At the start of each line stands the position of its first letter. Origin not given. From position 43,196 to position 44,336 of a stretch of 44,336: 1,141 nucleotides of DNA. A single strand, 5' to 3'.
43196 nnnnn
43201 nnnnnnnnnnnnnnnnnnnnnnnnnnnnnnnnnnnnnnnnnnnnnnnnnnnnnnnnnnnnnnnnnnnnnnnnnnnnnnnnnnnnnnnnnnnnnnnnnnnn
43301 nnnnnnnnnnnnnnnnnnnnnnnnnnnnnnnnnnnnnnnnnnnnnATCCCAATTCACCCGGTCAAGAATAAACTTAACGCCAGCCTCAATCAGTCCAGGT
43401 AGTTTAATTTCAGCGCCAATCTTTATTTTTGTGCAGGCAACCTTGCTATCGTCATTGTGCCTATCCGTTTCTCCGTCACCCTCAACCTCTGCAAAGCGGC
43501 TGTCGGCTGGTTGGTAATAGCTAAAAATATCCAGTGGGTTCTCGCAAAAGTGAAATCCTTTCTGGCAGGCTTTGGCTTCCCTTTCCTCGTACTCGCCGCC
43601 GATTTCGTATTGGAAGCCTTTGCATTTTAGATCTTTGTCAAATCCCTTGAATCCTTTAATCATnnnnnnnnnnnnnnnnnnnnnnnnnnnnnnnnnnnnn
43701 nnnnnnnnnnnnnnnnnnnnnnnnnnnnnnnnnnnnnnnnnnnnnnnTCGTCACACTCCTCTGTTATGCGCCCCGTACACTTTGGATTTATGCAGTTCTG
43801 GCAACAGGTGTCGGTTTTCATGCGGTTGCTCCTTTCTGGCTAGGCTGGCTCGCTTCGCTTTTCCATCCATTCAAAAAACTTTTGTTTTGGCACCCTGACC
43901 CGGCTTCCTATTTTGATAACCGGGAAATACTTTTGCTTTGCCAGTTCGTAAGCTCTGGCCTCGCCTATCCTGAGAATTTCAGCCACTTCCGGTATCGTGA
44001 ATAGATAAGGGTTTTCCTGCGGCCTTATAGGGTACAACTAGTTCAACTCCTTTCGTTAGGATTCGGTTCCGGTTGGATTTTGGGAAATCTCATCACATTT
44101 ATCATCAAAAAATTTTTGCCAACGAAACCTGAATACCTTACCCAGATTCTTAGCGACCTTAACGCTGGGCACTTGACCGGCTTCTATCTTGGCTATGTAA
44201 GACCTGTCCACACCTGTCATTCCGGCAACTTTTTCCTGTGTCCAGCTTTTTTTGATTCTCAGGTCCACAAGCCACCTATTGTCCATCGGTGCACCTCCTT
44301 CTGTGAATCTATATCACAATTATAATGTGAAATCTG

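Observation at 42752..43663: Early protein with 14 near-identical 27-bp repeats and an A9 tract immediately upstream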

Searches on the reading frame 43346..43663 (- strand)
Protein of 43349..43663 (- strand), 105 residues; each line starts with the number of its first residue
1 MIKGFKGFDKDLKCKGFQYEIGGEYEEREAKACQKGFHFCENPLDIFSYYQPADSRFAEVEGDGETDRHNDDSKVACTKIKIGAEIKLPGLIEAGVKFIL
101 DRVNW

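Call 40: search_protein_representatives(protein=window:43349-43663:-)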
Query: 105 residues. Proteins with E-value up to 0.001 (for the whole library): 4607; up to 1e-10: 2125; up to 1e-30: 68. The best 150 are listed.
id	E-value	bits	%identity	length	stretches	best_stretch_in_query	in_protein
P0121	7.6e-48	177.5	75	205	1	2-105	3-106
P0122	2.3e-41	156.7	71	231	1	3-103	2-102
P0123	5.9e-40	152.1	65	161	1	1-105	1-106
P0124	6.4e-39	148.8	64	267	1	1-105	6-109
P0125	6.5e-38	145.6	63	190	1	2-105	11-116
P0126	7.1e-38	145.5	59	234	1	2-105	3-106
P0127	8.2e-38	145.3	62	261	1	1-103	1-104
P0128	2.8e-37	143.6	64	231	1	2-102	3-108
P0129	5.7e-37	142.5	65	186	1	2-99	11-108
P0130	8.1e-37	142.1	62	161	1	2-105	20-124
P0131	1.4e-36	141.3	63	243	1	2-104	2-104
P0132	4.4e-36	139.7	61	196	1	1-105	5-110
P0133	5.0e-36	139.5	62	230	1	3-102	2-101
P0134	9.3e-36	138.6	60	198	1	2-101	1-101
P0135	1.0e-35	138.5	65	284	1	3-99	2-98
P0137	1.8e-35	137.7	62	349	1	2-105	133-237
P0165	1.3e-32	128.5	62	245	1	2-105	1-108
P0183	5.0e-31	123.4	57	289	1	2-105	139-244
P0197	2.5e-30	121.1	53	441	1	3-105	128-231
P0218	1.3e-29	118.9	57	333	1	2-103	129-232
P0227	2.5e-29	117.9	52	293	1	4-103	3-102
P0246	8.0e-29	116.3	57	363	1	4-102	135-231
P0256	2.0e-28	115.0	54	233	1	5-103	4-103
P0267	4.5e-28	113.9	55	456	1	2-105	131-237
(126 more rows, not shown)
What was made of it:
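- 4607 clusters at 50% identity match the N-domain alone (call 40).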

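Call 49: search_protein_families(library=pfam, proteins=[P0197, P0267, P0246, P0137, P0183, P0218, P0165, P0227, P0256], max_evalue=0.01)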
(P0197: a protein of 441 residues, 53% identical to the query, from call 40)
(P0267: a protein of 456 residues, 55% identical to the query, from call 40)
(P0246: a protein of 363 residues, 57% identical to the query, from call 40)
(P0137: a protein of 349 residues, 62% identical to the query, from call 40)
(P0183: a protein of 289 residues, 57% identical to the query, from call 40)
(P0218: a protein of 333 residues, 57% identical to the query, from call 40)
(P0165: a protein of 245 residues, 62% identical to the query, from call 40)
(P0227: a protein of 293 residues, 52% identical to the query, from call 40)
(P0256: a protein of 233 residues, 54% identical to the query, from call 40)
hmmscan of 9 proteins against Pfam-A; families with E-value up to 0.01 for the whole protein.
P0197 (441 aa): 1 family
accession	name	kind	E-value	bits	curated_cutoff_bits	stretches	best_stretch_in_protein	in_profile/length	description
PF24703.2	DUF7666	-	2.9e-33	114.7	27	1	129-219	3-94/95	Domain of unknown function (DUF7666)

P0267 (456 aa): 1 family
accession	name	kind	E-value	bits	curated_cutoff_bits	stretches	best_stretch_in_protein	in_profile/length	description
PF24703.2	DUF7666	-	2.4e-31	108.5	27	1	131-225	1-94/95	Domain of unknown function (DUF7666)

P0246 (363 aa): 2 families
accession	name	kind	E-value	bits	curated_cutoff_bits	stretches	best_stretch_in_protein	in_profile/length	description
PF24703.2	DUF7666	-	1.7e-33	115.4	27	1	133-222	1-94/95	Domain of unknown function (DUF7666)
PF01661.27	Macro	-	0.0039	17.5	22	0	61-115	64-118/118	Macro domain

P0137 (349 aa): 2 families
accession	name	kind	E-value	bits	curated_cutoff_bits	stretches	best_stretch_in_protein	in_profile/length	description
PF24703.2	DUF7666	-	3.2e-35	120.9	27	1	134-224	2-93/95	Domain of unknown function (DUF7666)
PF01391.23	Collagen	-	0.0018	18.4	27.2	1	247-296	4-53/60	Collagen triple helix repeat (20 copies)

P0183 (289 aa): 1 family
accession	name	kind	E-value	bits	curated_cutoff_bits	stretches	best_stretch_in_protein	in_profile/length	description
PF24703.2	DUF7666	-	1.5e-34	118.8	27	1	139-232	1-94/95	Domain of unknown function (DUF7666)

P0218 (333 aa): 1 family
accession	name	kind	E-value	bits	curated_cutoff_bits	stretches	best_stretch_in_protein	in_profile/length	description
PF24703.2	DUF7666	-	4e-33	114.2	27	1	129-222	1-94/95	Domain of unknown function (DUF7666)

P0165 (245 aa): 1 family
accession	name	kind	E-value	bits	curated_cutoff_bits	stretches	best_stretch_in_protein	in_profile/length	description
PF24703.2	DUF7666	-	4.1e-31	107.8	27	1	1-96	1-94/95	Domain of unknown function (DUF7666)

P0227 (293 aa): 2 families
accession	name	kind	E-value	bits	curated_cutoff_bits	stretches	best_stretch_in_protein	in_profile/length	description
PF24703.2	DUF7666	-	8.5e-36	122.8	27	1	1-92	1-94/95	Domain of unknown function (DUF7666)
PF01391.23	Collagen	-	0.0023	18.1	27.2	1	118-173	3-58/60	Collagen triple helix repeat (20 copies)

P0256 (233 aa): 1 family
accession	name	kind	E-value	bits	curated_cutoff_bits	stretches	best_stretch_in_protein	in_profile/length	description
PF24703.2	DUF7666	-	2.7e-28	98.7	27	1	1-93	1-94/95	Domain of unknown function (DUF7666)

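Call 55: predict_structure(alignment_id=A2)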
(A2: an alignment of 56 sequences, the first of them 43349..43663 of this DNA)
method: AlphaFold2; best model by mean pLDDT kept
length: 105 residues; sequences in the alignment: 56
mean_pLDDT: 94.8   pTM: 0.85
mean pLDDT of the five models: 94.8, 94.6, 94.3, 93.1, 92.6
residues with pLDDT >= 90: 96; 70-90: 8; 50-70: 1; < 50: 0
segments of 3 or more residues with pLDDT < 50: none
pLDDT, mean of each block of 10 residues (from residue 1): 96 96 97 94 94 95 95 94 97 95 84
secondary structure, 60 per line:
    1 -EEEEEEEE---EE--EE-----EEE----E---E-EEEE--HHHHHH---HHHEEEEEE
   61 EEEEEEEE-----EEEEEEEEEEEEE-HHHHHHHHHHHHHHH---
elements in order: E2-9 E24-26 E37-40 H43-48 E55-68 E74-86 H88-102

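Call 58: fold_search(model_id=the predicted structure, library=pdb)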
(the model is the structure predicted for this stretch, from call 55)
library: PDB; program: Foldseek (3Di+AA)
matches with E <= 10: 169; with E <= 0.001: 0
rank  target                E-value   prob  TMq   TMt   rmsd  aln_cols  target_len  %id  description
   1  9iaf                  4.2e-02  0.92  0.51  0.40   8.6       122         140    9  Crystal structure of Arr in complex with Rifampicin and Chr-16 (released 2025-12-17)
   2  4eo1                  1.1e+00  0.12  0.23  0.34   9.1        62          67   21  crystal structure of the TolA binding domain from the filamentous phage IKe (released 2012-05-30)
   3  9xps_B                1.1e+00  0.02  0.19  0.07  15.4       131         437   12  The neck structure of the Phage Phikz (released 2026-02-11)
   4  2eab_B                1.3e+00  0.06  0.20  0.04   7.4        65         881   12  Crystal structure of 1,2-a-L-fucosidase from Bifidobacterium bifidum (apo form) (released 2007-04-24)
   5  4axd                  1.6e+00  0.02  0.14  0.05  13.6        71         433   17  Inositol 1,3,4,5,6-pentakisphosphate 2-kinase in complex with AMPPNP (released 2012-07-04)
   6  7mie                  2.0e+00  0.04  0.20  0.10  12.7        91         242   11  Crystal structure of the Borreliella burgdorferi PlzA protein in complex with c-di-GMP (released 2021-06-30)
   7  3dgs_B                2.2e+00  0.07  0.25  0.15   9.6        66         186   15  Changing the determinants of protein stability from covalent to non-covalent interactions by in-vitro evolution: a str (released 2008-07-22)
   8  6yeg_A                2.2e+00  0.02  0.20  0.14  16.6       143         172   10  Hybrid structure of the SPP1 tail tube by solid-state NMR and cryo EM - Final EM Refinement (released 2020-10-14)
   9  9xps_A                2.5e+00  0.02  0.23  0.08  12.9       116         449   11  The neck structure of the Phage Phikz (released 2026-02-11)
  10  7oxj_A                2.5e+00  0.01  0.17  0.13  18.0       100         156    7  ttSlyD with M8A pseudo-wild-type S2 peptide (released 2022-03-16)
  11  4axe                  2.6e+00  0.03  0.15  0.05  13.3        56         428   12  Inositol 1,3,4,5,6-pentakisphosphate 2-kinase in complex with ADP (released 2012-07-04)
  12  5vx6_B                2.6e+00  0.02  0.19  0.12  12.5       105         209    8  Structure of Bacillus subtilis Inhibitor of motility (MotI/DgrA) (released 2017-11-22)
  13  8hm4_B                2.6e+00  0.01  0.14  0.06  11.3        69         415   13  Crystal structure of PPIase (released 2023-11-29)
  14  7myj_A                2.6e+00  0.01  0.12  0.06  13.3       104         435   10  Structure of full length human AMPK (a2b1g1) in complex with a small molecule activator MSG011 (released 2022-06-29)
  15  7mlv_C                3.2e+00  0.02  0.12  0.06  12.9        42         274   19  Cryo-EM reveals partially and fully assembled native glycine receptors,homomeric tetramer (released 2021-09-29)
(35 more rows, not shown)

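Call 61: search_solved_structures(query=A4, max_evalue=10, show_alignments=3)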
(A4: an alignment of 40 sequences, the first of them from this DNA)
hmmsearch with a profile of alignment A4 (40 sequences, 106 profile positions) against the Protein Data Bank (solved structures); distinct sequences matched with E-value up to 10: 6.
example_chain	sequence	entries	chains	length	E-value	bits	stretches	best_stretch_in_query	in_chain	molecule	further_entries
9s3y_A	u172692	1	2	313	0.13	15.7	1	21-59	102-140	Malate dehydrogenase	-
9sd3_A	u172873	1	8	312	0.17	15.4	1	23-59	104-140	Malate dehydrogenase (NADP(+))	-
9sa7_A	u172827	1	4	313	0.23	14.9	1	21-59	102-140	L-2-hydroxycarboxylate dehydrogenase (NAD(P)(+))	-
1hye_A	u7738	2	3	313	0.28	14.7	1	21-59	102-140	L-LACTATE/MALATE DEHYDROGENASE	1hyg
9s3k_A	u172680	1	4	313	0.35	14.4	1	22-59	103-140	Malate dehydrogenase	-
9sc9_A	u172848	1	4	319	1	12.8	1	21-59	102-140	L-2-hydroxycarboxylate dehydrogenase (NAD(P)(+))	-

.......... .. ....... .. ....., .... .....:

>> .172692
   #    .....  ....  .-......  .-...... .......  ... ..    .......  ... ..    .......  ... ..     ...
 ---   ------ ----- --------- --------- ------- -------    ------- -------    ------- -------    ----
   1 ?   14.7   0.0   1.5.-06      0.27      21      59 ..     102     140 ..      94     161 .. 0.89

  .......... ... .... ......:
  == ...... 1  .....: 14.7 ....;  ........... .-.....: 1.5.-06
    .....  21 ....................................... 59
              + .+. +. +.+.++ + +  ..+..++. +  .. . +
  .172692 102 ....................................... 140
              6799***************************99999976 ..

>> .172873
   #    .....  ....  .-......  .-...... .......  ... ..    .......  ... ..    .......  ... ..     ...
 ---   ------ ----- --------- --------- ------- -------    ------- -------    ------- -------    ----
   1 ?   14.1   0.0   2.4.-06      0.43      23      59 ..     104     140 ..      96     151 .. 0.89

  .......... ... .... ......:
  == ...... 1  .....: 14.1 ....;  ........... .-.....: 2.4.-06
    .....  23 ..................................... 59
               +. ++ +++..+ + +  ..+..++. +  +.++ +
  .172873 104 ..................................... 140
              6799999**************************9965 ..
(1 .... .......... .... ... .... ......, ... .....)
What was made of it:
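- The N-domain profile finds no ADP-ribosyltransferase in the PDB by sequence (call 61).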

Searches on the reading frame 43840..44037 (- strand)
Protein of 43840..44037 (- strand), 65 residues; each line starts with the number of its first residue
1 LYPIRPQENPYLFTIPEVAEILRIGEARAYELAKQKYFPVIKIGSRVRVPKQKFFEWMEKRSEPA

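Call 14: search_protein_families(library=phrogs, proteins=[window:43840-44037:-], max_evalue=0.001)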
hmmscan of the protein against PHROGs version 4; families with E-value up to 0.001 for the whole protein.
window:43840-44037:- (65 aa): 6 families
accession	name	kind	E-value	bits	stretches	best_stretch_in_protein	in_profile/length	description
phrog_7338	-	unknown function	9.3e-10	39.6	1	8-63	26-82/87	-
phrog_66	-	integration and excision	1.2e-08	36.1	1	7-63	88-145/412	excisionase and transcriptional regulator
phrog_668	-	DNA, RNA and nucleotide metabolism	2.4e-08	34.9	1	7-63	58-115/181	HTH DNA binding protein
phrog_6401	-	DNA, RNA and nucleotide metabolism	2e-06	28.6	1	12-62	9-60/64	DNA binding protein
phrog_10045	-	DNA, RNA and nucleotide metabolism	9e-06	26.4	1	8-57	16-66/74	HTH DNA binding protein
phrog_16129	-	integration and excision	0.00074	20.4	1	9-61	10-64/67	excisionase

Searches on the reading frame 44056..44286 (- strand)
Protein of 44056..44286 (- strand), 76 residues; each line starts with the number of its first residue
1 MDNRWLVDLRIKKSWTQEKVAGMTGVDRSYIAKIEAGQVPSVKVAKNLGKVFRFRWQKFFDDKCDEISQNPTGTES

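Call 14: search_protein_families(library=phrogs, proteins=[window:44056-44286:-], max_evalue=0.001)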
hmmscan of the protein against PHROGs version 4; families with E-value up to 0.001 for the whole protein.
window:44056-44286:- (76 aa): 6 families
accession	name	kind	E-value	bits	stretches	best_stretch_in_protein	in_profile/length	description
phrog_2439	-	transcription regulation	2.1e-07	31.2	1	6-65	12-72/367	transcriptional regulator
phrog_3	-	transcription regulation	3.1e-07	31.5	1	5-71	92-157/430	transcriptional repressor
phrog_5823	-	transcription regulation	1.5e-05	25.3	1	8-57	13-64/404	transcriptional regulator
phrog_6831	-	transcription regulation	1.9e-05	25.5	1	11-53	15-59/68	transcriptional regulator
phrog_8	-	transcription regulation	2.2e-05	25.1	1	4-52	165-208/346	transcriptional regulator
phrog_2339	-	DNA, RNA and nucleotide metabolism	0.0005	21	1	6-46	30-70/98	HTH DNA binding protein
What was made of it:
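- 43693..44286 (-): Upstream genes of the same operon: a Cro/XRE-like helix-turn-helix protein (44056-44286), an excisionase-like helix-turn-helix protein (43840-44037) and a 42-aa Cys-rich ORF (43693-43821). PHROG matches: phrog_2439, phrog_3, phrog_66 and phrog_7338 (call 14).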
